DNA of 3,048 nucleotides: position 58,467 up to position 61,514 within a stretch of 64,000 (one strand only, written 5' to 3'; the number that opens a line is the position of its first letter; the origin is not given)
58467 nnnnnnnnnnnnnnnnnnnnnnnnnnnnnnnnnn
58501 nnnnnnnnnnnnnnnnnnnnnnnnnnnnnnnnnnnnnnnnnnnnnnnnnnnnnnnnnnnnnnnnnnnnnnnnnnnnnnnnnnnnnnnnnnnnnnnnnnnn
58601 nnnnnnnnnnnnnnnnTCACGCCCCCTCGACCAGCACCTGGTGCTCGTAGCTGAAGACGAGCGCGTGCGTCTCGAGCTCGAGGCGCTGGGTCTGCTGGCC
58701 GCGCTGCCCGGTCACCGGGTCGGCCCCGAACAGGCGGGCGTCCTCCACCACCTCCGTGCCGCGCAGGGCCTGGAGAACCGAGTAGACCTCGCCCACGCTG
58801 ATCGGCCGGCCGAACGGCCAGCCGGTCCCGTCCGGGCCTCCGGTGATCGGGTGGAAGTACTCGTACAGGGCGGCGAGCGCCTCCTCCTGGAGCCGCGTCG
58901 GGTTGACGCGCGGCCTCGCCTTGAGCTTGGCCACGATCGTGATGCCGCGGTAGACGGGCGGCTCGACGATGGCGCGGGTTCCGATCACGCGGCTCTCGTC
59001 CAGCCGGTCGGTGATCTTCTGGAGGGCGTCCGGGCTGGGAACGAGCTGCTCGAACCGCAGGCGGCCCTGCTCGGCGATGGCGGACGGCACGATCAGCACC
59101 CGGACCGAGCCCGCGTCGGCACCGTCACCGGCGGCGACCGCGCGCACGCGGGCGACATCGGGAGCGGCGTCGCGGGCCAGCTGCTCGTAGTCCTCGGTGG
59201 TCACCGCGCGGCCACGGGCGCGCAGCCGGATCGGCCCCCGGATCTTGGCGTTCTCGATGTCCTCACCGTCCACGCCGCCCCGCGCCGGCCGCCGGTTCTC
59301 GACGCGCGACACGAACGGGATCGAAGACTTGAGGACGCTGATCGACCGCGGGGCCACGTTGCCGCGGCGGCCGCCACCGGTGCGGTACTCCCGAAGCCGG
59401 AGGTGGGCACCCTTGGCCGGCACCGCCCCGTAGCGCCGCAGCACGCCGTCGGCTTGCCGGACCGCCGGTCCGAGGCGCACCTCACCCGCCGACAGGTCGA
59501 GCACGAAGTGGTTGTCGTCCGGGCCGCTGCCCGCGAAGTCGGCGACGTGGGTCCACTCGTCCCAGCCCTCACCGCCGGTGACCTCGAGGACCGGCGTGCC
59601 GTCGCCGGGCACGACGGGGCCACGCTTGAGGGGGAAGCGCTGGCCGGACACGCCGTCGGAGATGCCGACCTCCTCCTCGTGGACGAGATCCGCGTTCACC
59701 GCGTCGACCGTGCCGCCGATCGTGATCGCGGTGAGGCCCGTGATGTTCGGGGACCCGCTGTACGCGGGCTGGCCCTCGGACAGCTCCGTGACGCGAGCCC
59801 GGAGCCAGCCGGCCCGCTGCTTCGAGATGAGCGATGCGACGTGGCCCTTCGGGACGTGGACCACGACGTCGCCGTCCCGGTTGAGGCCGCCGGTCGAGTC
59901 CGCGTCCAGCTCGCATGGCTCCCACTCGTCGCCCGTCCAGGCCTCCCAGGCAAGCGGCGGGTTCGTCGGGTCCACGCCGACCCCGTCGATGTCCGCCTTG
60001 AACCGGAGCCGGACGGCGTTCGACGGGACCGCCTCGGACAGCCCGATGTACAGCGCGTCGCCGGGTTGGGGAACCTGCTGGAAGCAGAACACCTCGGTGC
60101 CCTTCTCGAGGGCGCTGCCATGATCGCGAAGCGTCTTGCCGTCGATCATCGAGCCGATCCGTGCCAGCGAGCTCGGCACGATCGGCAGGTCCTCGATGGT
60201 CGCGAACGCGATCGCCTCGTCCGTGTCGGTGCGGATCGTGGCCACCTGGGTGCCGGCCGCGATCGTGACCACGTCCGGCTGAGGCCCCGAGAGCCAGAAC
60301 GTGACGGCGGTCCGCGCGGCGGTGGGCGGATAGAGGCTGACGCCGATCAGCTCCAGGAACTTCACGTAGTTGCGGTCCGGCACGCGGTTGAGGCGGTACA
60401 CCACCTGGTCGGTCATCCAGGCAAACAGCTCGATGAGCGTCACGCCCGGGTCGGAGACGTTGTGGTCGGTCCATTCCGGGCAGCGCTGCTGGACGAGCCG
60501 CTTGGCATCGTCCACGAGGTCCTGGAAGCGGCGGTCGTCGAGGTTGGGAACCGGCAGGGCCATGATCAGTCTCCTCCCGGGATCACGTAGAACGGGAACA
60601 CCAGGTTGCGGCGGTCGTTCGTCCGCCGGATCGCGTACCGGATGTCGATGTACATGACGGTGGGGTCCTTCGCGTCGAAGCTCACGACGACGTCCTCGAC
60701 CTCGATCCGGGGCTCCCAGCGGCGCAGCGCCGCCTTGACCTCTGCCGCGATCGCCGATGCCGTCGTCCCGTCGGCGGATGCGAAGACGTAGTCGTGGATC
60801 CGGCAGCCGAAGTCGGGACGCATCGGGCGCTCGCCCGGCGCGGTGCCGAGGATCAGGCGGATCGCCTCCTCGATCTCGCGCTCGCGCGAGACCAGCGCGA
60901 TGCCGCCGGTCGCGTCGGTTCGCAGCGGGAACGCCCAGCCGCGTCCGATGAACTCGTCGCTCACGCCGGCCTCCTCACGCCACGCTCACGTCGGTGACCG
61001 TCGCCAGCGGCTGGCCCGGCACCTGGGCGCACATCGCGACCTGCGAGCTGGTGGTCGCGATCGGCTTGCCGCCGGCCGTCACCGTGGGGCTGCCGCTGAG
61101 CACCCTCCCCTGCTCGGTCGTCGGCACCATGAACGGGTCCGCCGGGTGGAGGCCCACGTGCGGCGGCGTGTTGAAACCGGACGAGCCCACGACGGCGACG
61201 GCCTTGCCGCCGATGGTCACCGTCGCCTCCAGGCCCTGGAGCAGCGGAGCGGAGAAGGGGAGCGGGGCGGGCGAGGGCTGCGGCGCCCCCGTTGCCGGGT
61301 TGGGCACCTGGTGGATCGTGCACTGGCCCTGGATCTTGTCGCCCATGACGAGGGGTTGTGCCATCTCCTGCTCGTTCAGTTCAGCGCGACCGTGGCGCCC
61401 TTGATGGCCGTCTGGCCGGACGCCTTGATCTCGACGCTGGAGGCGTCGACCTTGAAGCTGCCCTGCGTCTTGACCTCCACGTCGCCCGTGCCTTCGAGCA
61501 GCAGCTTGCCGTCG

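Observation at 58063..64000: Spike-baseplate module of a phage-tail-like contractile injection system (eCIS/CIS) embedded in a housekeeping chromosomal region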

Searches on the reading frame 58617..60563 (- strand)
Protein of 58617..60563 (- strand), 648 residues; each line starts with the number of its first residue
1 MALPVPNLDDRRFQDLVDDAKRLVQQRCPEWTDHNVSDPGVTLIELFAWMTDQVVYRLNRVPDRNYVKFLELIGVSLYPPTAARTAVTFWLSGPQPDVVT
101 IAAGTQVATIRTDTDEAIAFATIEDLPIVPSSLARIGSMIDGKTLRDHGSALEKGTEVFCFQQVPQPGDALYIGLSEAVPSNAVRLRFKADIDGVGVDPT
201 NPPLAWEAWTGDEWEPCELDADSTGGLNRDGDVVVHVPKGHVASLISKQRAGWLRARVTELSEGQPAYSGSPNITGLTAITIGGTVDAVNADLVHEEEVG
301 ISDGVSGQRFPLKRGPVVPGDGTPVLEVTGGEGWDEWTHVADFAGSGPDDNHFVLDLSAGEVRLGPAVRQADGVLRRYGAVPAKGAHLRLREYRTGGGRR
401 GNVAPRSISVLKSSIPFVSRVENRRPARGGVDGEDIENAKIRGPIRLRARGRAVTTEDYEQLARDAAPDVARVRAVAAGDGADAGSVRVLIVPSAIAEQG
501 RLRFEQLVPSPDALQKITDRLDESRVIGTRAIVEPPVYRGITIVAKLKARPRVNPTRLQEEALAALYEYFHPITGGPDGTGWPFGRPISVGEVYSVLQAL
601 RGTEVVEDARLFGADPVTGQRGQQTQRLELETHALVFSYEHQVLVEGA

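Call 6: search_protein_families(library=pfam, proteins=[window:58617-60563:-], max_evalue=0.01)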
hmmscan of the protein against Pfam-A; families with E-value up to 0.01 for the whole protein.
window:58617-60563:- (648 aa): 1 family
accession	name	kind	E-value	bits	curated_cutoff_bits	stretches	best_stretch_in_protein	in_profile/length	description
PF04865.19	Baseplate_J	-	2.1e-18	67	21.1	1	398-572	75-239/255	Baseplate J-like protein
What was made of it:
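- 58617..60563 (-): Cis11/Afp11 baseplate-J wedge protein (648 aa). Pfam Baseplate_J 2.1e-18 (call 6).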

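Call 24: search_solved_structures(query=window:58617-60563:-, max_evalue=0.001)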
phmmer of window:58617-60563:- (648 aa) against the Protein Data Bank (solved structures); distinct sequences matched with E-value up to 0.001: 3.
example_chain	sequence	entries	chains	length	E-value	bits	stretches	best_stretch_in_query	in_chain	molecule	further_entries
9gtp_1K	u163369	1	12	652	1e-236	790.8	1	1-647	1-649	Baseplate protein J-like domain-containing protein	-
9g8s_C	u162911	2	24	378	1.3e-06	30.5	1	398-493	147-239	Baseplate J family protein | gp65 - Triplex 1a protein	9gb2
7b5h_AH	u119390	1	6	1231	0.00063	21.6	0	404-495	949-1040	All3317 protein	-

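Call 39: find_encoding_contigs(protein=window:58617-60563:-, flank=10000, max_places=4)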
Protein window:58617-60563:- (648 aa): no gene with exactly this product is on record in the collection.

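Call 66: search_solved_structures(query=window:58617-60563:-, max_evalue=1e-100, show_alignments=1)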
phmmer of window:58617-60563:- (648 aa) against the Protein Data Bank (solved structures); distinct sequences matched with E-value up to 1e-100: 1.
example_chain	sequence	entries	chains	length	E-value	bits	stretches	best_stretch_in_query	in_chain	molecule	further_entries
9gtp_1K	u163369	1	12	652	1e-236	790.8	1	1-647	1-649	Baseplate protein J-like domain-containing protein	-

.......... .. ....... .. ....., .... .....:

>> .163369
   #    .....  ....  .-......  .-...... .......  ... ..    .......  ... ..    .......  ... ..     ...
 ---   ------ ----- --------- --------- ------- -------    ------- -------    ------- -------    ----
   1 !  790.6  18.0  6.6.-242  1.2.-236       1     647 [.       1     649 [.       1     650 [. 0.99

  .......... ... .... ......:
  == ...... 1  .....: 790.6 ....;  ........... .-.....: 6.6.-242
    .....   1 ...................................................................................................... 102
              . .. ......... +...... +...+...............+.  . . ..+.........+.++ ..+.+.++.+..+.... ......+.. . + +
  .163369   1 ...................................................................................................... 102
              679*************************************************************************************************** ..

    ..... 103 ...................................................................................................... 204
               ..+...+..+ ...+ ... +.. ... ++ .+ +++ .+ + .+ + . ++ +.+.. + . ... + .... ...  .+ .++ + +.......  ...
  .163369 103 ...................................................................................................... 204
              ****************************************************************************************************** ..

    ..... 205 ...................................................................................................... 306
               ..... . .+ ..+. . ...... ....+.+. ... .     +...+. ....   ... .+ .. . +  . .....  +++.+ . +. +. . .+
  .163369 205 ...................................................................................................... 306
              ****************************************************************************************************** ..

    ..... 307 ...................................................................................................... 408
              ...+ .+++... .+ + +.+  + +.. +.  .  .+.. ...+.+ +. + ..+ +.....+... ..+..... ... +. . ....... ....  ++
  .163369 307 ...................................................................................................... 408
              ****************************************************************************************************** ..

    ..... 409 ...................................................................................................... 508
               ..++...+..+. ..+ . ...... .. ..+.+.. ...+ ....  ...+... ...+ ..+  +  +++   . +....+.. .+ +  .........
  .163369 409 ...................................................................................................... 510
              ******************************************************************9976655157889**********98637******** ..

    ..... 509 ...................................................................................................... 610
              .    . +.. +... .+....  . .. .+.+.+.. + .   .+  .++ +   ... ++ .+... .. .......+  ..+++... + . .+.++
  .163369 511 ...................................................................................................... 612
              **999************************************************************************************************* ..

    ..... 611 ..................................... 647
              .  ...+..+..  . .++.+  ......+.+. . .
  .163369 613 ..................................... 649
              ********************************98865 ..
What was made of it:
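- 58617..60563 (-): Aligns over its full length to S. coelicolor Cis11 (9gtp_1K), E=1e-236, 791 bits (calls 24, 66).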

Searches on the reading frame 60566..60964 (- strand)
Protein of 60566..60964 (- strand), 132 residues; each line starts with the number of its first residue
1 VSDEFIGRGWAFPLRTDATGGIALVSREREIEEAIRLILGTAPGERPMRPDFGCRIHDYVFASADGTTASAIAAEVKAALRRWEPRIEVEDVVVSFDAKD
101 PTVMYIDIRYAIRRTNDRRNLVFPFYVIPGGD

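Call 6: search_protein_families(library=pfam, proteins=[window:60566-60964:-], max_evalue=0.01)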
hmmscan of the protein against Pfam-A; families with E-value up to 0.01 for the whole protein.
window:60566-60964:- (132 aa): 2 families
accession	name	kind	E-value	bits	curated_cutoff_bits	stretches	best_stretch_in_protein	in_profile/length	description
PF04965.19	GPW_gp25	-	2e-28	98.5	27.2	1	26-116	2-95/96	Baseplate wedge protein gp25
PF24422.1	DUF7552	-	0.006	17.2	27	0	62-95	39-73/76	Domain of unknown function (DUF7552)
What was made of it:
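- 60566..60964 (-): Cis9/Afp9 gp25-like sheath initiator (132 aa). Pfam GPW_gp25 2e-28 (call 6).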

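Call 8: find_encoding_contigs(protein=window:60566-60964:-, flank=10000, max_places=6)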
Protein window:60566-60964:- (132 aa): no gene with exactly this product is on record in the collection.

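Call 54: search_solved_structures(query=window:60566-60964:-, max_evalue=0.001)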
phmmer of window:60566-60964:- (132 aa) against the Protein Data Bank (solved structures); distinct sequences matched with E-value up to 0.001: 12.
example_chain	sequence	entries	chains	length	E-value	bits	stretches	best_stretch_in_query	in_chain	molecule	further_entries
9gtp_V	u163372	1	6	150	2.2e-50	173.6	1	1-132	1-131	IraD/Gp25-like domain-containing protein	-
2ia7_A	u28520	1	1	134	5.1e-36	127.2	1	3-127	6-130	Tail lysozyme, putative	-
9rce_C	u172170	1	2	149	8.5e-26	94.1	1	3-130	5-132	GPW/gp25 family protein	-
7aeb_S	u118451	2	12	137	3.5e-20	75.9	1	2-130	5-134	Putative tail lysozyme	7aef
7b5h_AI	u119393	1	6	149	9.5e-19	71.3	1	2-130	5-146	All3318 protein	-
9qgl_9A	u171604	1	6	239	1.2e-16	64.5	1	12-117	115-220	Photorhabdus luminescens subsp. laumondii TTO1 complete genome segment 6/17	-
6j0n_D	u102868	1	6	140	1.2e-14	58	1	4-116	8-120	Pvc9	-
6rao_H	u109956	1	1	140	8.2e-13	52.1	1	6-104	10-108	Afp9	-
5iw9_A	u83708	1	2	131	1.3e-09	41.7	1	29-114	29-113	Baseplate wedge protein gp25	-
5iv5_T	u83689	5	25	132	1.3e-09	41.7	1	29-114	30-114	Baseplate wedge protein gp25 | gp25, baseplate protein | gp25, baseplate wedge protein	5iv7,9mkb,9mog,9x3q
6u5b_a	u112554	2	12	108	2.5e-07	34.3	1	27-93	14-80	Sheath Initiator PA0617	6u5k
9f4a_AA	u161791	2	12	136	7.5e-07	32.8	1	28-111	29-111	IraD/Gp25-like domain-containing protein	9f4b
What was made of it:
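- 60566..60964 (-): Best PDB match is 9gtp_V at 2.2e-50 (call 54).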

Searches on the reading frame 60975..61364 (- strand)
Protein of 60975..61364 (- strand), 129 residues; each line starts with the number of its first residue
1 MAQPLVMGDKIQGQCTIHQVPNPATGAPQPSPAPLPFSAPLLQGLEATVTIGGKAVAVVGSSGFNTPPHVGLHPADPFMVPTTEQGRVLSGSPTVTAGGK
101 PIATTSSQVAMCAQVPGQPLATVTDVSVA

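Call 6: search_protein_families(library=pfam, proteins=[window:60975-61364:-], max_evalue=0.01)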
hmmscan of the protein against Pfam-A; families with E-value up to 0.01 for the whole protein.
window:60975-61364:- (129 aa): 1 family
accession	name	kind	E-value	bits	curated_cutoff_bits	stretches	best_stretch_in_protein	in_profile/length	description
PF05488.18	PAAR_motif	-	2.4e-08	34.5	27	1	81-116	4-38/70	PAAR motif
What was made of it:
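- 60975..61364 (-): Cis10 PAAR-like spike tip (129 aa). Pfam PAAR_motif 2.4e-8, 34.5 bits against a cut-off of 27 (call 6).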

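Call 56: search_solved_structures(query=window:60975-61364:-, max_evalue=0.1)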
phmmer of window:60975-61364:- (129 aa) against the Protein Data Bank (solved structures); distinct sequences matched with E-value up to 0.1: 0.
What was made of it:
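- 60975..61364 (-): No PDB sequence match (call 56).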
